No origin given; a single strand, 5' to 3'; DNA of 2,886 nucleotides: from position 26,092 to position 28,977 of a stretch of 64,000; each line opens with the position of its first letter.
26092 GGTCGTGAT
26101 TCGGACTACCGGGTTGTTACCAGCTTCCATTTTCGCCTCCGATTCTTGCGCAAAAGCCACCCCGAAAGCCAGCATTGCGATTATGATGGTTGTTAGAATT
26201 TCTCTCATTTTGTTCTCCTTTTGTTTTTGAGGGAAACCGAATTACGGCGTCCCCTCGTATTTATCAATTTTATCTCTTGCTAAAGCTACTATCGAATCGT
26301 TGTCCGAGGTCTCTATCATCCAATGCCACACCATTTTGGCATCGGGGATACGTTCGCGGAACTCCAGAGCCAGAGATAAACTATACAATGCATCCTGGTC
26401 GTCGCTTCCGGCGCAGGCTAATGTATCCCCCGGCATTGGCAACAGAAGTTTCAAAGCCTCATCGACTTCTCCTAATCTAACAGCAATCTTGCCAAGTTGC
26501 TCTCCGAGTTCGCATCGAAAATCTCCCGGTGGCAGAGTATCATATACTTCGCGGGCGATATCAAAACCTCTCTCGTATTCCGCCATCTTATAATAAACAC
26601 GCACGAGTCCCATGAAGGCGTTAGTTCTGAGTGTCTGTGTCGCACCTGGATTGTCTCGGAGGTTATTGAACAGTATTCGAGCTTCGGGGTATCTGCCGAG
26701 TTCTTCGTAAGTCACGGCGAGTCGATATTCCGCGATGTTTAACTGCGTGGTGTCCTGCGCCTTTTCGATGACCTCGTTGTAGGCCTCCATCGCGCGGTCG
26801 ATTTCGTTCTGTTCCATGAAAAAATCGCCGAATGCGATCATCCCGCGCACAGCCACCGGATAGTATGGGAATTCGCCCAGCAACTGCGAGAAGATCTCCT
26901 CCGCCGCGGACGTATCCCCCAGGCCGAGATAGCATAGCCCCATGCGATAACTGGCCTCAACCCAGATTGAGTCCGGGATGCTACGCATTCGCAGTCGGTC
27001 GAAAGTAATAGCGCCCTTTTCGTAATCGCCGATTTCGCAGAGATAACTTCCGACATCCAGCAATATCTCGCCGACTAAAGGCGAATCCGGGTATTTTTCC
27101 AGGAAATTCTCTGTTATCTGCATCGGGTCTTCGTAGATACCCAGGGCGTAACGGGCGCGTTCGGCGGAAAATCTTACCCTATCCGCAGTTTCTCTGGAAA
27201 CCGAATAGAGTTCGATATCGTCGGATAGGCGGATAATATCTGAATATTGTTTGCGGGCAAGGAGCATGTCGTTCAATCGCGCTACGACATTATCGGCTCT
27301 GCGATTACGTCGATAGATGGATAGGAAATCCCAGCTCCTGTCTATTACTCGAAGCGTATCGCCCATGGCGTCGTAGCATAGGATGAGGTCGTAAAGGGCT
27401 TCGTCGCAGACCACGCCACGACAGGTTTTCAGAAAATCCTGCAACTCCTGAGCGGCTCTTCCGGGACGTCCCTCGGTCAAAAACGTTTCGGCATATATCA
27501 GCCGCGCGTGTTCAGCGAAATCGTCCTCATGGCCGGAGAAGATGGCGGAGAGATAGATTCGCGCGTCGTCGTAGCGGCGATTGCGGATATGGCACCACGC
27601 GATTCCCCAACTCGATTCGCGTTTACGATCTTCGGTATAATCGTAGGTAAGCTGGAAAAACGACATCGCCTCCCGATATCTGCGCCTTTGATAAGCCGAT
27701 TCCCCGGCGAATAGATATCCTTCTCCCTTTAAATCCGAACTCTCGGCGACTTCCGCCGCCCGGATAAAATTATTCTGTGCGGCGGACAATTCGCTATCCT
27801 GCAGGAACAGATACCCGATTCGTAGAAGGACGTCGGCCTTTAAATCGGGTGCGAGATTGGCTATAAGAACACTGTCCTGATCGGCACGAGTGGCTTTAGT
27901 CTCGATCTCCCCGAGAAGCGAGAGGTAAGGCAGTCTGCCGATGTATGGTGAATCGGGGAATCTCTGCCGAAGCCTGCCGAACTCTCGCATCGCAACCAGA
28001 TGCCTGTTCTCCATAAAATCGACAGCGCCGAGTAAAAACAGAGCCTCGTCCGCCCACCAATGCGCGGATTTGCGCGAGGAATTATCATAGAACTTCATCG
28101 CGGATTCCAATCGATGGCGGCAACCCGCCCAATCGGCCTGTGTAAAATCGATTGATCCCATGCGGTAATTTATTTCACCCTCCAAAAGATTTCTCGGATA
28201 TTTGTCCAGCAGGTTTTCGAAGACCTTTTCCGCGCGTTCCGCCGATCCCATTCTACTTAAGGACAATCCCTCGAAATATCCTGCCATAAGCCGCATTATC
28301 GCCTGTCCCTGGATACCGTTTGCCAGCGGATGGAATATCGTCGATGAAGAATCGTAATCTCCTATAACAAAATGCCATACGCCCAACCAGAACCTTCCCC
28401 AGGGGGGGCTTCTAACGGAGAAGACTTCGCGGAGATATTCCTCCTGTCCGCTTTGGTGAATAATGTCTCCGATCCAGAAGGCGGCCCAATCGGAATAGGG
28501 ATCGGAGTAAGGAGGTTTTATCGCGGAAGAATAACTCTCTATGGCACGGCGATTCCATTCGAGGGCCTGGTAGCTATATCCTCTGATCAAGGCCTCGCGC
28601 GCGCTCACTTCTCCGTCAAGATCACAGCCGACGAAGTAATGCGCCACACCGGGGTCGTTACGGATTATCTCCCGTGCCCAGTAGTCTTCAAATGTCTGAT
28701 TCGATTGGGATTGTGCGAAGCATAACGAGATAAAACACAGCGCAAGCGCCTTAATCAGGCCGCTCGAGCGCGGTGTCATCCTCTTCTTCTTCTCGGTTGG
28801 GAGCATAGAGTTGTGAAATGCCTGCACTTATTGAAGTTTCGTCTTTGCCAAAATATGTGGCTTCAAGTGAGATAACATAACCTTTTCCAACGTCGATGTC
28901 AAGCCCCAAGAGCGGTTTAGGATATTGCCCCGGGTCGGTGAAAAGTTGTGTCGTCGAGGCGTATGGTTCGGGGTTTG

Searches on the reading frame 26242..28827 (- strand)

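Call 64: search_protein_families(library=pfam, proteins=[window:26242-28827:-], max_evalue=0.0001)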
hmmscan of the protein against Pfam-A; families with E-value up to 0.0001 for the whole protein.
window:26242-28827:- (861 aa): 9 families
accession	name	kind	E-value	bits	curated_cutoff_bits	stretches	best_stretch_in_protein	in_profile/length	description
PF13174.12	TPR_6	-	1.9e-25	88.2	26.3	0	624-654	1-31/33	Tetratricopeptide repeat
PF13432.12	TPR_16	-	1.3e-19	70.8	32.7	0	627-690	1-61/65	Tetratricopeptide repeat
PF14559.12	TPR_19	-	7.1e-19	68.3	25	1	634-694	2-59/68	Tetratricopeptide repeat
PF13428.12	TPR_14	-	2.7e-18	65.1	23.5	0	624-663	2-41/44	Tetratricopeptide repeat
PF07719.23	TPR_2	-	2.1e-16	59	27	0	701-721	5-25/34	Tetratricopeptide repeat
PF00515.34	TPR_1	-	1.8e-10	40.6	27.8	0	624-648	2-26/34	Tetratricopeptide repeat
PF13181.12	TPR_8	-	2.6e-10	40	25.7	0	624-650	2-28/34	Tetratricopeptide repeat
PF13424.12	TPR_12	-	3.1e-10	40.5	30.1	0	698-721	46-69/77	Tetratricopeptide repeat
PF09976.15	TPR_21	-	1.3e-06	28.7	25.5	0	637-716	53-132/193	Tetratricopeptide repeat-like domain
